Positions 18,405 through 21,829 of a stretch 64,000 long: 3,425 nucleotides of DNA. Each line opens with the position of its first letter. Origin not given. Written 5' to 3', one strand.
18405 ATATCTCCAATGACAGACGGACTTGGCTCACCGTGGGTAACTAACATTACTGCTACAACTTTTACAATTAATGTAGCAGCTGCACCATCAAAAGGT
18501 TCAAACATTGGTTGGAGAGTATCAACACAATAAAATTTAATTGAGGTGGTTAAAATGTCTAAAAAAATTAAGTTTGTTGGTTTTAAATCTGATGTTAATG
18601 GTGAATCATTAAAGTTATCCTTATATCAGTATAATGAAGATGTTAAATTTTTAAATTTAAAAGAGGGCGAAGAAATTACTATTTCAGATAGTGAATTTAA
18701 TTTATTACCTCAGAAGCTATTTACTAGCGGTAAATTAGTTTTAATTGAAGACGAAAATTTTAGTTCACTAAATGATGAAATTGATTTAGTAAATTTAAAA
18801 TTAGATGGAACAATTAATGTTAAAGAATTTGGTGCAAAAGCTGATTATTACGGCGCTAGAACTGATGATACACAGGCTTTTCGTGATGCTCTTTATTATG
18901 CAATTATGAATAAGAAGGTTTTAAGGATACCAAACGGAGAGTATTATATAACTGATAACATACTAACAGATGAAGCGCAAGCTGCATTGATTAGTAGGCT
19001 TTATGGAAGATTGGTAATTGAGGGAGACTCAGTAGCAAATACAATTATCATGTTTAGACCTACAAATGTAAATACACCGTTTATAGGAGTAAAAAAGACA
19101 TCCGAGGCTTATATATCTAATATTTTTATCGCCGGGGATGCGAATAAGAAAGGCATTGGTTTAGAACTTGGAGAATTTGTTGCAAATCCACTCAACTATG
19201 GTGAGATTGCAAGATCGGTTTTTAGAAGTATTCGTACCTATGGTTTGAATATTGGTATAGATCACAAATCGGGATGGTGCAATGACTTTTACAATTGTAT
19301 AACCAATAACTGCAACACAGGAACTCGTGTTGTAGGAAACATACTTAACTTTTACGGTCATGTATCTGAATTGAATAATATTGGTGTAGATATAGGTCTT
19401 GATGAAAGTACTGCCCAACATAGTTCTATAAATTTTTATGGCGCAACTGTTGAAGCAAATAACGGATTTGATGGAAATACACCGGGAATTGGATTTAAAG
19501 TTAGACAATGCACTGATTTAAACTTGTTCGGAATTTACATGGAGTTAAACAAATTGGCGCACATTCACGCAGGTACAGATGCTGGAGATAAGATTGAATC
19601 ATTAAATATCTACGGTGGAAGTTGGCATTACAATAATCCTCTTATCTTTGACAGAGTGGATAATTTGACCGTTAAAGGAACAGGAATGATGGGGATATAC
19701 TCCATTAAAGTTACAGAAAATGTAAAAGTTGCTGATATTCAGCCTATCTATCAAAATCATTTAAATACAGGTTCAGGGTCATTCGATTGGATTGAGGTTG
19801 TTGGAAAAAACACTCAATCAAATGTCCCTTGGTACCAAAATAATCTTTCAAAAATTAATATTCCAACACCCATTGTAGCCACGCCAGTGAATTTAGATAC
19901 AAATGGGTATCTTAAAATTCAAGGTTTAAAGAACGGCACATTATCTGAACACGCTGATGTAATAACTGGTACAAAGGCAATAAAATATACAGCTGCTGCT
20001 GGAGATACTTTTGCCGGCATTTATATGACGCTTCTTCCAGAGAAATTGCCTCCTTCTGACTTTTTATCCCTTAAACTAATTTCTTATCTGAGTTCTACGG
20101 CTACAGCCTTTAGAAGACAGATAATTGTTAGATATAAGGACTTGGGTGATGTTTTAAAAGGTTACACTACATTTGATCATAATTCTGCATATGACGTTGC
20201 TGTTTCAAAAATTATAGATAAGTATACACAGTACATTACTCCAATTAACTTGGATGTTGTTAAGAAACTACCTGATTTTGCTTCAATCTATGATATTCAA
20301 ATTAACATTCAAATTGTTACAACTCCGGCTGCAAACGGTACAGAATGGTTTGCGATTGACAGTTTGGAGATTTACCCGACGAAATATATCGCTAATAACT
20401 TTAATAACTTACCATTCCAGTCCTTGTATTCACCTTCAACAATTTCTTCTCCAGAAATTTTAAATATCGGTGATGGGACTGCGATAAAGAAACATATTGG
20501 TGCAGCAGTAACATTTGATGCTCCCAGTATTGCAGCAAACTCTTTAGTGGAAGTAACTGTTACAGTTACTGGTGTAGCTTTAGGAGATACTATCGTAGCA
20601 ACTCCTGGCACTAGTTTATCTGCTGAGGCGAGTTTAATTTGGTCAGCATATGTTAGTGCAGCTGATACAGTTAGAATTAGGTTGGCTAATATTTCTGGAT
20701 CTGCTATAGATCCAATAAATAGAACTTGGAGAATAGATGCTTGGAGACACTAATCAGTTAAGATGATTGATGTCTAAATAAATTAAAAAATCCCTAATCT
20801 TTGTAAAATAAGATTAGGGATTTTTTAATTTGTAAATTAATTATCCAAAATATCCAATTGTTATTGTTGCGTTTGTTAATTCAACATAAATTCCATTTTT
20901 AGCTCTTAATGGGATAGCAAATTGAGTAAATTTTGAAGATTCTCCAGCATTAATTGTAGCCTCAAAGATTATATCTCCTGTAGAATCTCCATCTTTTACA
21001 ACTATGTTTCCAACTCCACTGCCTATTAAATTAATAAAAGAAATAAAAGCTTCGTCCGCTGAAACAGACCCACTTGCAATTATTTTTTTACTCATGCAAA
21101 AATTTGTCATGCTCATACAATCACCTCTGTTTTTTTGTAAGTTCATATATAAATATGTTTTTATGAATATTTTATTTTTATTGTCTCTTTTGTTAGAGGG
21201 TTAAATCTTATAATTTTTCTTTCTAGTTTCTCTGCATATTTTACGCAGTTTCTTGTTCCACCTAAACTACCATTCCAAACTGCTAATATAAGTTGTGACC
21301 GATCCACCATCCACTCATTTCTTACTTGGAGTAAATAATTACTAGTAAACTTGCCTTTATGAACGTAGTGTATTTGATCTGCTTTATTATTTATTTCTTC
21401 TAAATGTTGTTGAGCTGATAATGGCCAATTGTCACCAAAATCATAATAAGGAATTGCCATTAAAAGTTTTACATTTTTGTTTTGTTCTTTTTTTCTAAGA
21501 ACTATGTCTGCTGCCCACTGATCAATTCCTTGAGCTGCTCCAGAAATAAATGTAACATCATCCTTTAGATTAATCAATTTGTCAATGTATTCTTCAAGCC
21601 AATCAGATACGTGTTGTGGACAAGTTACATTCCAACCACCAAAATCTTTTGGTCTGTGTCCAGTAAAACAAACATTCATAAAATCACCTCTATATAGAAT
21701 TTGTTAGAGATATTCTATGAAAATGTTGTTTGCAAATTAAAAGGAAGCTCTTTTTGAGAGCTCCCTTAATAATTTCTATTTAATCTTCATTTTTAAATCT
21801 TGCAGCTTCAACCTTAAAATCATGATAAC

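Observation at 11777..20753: Three paralogous receptor-binding proteins share one N-terminal anchor but carry different beta-helix bodies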

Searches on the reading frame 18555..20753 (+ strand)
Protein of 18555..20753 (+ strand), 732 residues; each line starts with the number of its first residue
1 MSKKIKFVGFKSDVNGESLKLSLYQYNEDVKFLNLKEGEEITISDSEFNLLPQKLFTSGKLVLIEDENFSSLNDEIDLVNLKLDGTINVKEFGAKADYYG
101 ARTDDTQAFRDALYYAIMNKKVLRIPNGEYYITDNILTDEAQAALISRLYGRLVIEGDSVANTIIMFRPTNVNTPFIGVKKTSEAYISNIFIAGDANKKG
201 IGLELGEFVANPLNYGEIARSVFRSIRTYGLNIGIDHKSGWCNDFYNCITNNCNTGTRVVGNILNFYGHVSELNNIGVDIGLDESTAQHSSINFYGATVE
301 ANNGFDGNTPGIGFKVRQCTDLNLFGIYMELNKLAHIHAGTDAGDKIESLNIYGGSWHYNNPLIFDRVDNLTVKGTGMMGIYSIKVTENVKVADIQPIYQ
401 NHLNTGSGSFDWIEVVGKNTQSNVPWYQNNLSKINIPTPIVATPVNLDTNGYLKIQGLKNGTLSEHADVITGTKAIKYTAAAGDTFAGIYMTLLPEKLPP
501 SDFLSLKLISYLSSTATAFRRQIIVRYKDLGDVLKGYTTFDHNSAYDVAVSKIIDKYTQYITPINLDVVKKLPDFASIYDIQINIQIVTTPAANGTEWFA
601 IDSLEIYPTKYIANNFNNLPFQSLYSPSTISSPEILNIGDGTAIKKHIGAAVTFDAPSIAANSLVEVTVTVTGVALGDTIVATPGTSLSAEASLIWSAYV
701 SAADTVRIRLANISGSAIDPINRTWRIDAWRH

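Call 5: search_protein_families(library=pfam, proteins=[window:18555-20753:+], max_evalue=0.01)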
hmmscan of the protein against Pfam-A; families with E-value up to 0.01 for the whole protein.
window:18555-20753:+ (732 aa): 1 family
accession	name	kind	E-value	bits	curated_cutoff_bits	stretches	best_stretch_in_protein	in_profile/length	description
PF12708.12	Pect-lyase_RHGA_epim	-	9.4e-07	29.3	27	1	87-169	2-72/213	Rhamnogalacturonase A/epimerase, pectate lyase-like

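Call 6: search_protein_families(library=phrogs, proteins=[window:18555-20753:+], max_evalue=0.001)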
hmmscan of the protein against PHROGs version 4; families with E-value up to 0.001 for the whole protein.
window:18555-20753:+ (732 aa): 0 families

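Call 36: search_solved_structures(query=window:18555-20753:+, max_evalue=1)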
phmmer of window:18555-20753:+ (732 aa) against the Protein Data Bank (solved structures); distinct sequences matched with E-value up to 1: 1.
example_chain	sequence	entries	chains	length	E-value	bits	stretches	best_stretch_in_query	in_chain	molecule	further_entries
7txp_A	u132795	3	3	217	0.49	12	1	619-715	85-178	VioB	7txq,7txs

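Call 38: search_protein_families(library=pfam, proteins=[window:18555-20753:+], max_evalue=1)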
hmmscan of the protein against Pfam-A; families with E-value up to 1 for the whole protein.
window:18555-20753:+ (732 aa): 1 family
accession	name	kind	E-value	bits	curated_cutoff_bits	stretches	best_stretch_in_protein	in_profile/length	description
PF12708.12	Pect-lyase_RHGA_epim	-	9.4e-07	29.3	27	2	87-169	2-72/213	Rhamnogalacturonase A/epimerase, pectate lyase-like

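Call 75: find_homologous_proteins(query=window:18555-20753:+, max_evalue=0.001)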
Query window:18555-20753:+ (732 aa): 3 proteins with E <= 0.001 among 8000 candidates.
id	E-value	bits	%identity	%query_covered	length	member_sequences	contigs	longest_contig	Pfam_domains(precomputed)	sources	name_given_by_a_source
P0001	0.0e+0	1647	100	100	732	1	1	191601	PF12708.13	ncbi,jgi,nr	ncbi:MAG: hypothetical protein K0R18_219 [Bacillales bacterium]|jgi:hypothetical protein|nr:hypothet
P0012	2.3e-84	302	36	75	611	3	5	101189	PF12708.13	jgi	jgi:hypothetical protein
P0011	2.0e-27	114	51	20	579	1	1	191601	PF13229.13,PF12708.13,PF05048.20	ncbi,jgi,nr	ncbi:MAG: pectate lyase superfamily protein [Bacillales bacterium]|jgi:hypothetical protein|nr:pecta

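Call 79: find_encoding_contigs(protein=P0012, flank=8000, max_places=2)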
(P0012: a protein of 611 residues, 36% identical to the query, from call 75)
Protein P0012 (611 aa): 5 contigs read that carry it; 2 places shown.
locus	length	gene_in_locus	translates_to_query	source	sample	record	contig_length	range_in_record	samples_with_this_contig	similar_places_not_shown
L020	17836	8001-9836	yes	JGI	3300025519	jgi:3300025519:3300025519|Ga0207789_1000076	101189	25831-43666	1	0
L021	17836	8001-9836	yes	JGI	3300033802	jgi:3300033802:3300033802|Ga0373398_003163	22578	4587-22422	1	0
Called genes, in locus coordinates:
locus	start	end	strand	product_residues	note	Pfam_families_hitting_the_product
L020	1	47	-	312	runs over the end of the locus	PF01073:3Beta_HSD, PF01370:Epimerase, PF02719:Polysacc_synt_2, PF04321:RmlD_sub_bind, PF13460:NAD_binding_10 (weak), PF16363:GDP_Man_Dehyd, PF07993:NAD_binding_4 (weak)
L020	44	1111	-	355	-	PF00106:adh_short (weak), PF01073:3Beta_HSD, PF01370:Epimerase, PF02719:Polysacc_synt_2, PF04321:RmlD_sub_bind, PF07993:NAD_binding_4 (faint), PF13460:NAD_binding_10 (faint), PF16363:GDP_Man_Dehyd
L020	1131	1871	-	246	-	PF02706:Wzz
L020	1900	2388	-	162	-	PF08909:DUF1854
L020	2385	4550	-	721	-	PF00664:ABC_membrane, PF00005:ABC_tran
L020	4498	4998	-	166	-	-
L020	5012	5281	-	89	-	PF05402:PqqD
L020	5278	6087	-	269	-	PF27840:ScmC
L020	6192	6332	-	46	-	-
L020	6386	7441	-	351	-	PF14907:NTP_transf_5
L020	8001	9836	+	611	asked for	PF12708:Pect-lyase_RHGA_epim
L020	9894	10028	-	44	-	-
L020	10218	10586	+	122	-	PF12844:HTH_19, PF13560:HTH_31, PF13744:HTH_37 (faint), PF01381:HTH_3, PF13443:HTH_26 (weak)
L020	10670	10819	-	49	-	-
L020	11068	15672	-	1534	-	PF00310:GATase_2, PF04898:Glu_syn_central, PF01645:Glu_synthase, PF01493:GXGXG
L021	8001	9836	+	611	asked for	PF12708:Pect-lyase_RHGA_epim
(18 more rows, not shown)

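Call 84: search_dna_similar(query=window:18555-20753:+, collection=phages, mode=protein, max_evalue=0.001, max_rows=15)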
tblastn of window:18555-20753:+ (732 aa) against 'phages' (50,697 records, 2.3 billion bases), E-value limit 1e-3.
Records with a match: 3; places in all: 3; records where one place covers at least 80% of the query: 0.
Best place of each record, by identity: <60% 3.
By first word of the organism name: Klebsiella 2; Caudoviricetes 1.
By host as written in the record: Klebsiella oxytoca 2; - 1.
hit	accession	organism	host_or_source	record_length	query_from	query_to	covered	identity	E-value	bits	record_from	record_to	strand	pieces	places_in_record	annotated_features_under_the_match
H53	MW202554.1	Caudoviricetes sp.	Manatee Spring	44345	605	731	17%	31.4%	1e-4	52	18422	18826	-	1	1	hypothetical protein (x2)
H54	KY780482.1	Klebsiella phage KOX1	Klebsiella oxytoca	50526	79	180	14%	35.4%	6e-5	53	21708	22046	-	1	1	hypothetical protein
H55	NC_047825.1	Klebsiella phage KOX1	Klebsiella oxytoca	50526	79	180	14%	35.4%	6e-5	53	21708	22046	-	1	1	tail fiber protein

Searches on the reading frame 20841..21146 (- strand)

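Call 5: search_protein_families(library=pfam, proteins=[window:20841-21146:-], max_evalue=0.01)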
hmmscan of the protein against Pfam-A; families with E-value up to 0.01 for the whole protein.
window:20841-21146:- (101 aa): 0 families

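Call 6: search_protein_families(library=phrogs, proteins=[window:20841-21146:-], max_evalue=0.001)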
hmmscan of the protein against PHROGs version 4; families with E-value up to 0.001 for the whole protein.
window:20841-21146:- (101 aa): 1 family
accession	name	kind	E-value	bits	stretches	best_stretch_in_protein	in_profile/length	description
phrog_28102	-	unknown function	2.9e-06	28.8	1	24-101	22-100/100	-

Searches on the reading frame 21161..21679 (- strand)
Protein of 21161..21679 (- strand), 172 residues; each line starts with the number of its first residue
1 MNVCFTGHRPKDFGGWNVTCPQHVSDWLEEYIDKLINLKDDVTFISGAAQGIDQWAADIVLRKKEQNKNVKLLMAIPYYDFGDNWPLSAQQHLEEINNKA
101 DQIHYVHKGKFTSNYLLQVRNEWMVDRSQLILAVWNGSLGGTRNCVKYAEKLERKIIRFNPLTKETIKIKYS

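Call 5: search_protein_families(library=pfam, proteins=[window:21161-21679:-], max_evalue=0.01)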
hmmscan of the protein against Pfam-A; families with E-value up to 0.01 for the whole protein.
window:21161-21679:- (172 aa): 4 families
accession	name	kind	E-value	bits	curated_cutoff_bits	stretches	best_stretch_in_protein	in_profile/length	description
PF06908.16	YpsA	-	4.7e-21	75.9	27.7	1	3-144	1-143/168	YspA SLOG family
PF02481.21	DNA_processg_A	-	3.3e-06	26.9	29.6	1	26-159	61-187/212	DNA recombination-mediator protein A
PF10686.14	YAcAr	-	0.0073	16.5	28.2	0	22-59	9-48/66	YspA, cpYpsA-related SLOG family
PF12132.13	DUF3587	-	0.0093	15.9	25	0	19-46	169-196/201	Protein of unknown function (DUF3587)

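Call 6: search_protein_families(library=phrogs, proteins=[window:21161-21679:-], max_evalue=0.001)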
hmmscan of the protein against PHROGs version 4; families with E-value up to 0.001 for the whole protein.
window:21161-21679:- (172 aa): 1 family
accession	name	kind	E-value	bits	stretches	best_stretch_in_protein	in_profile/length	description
phrog_289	-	other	3.4e-16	60.2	1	2-160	24-139/500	GTP-binding domain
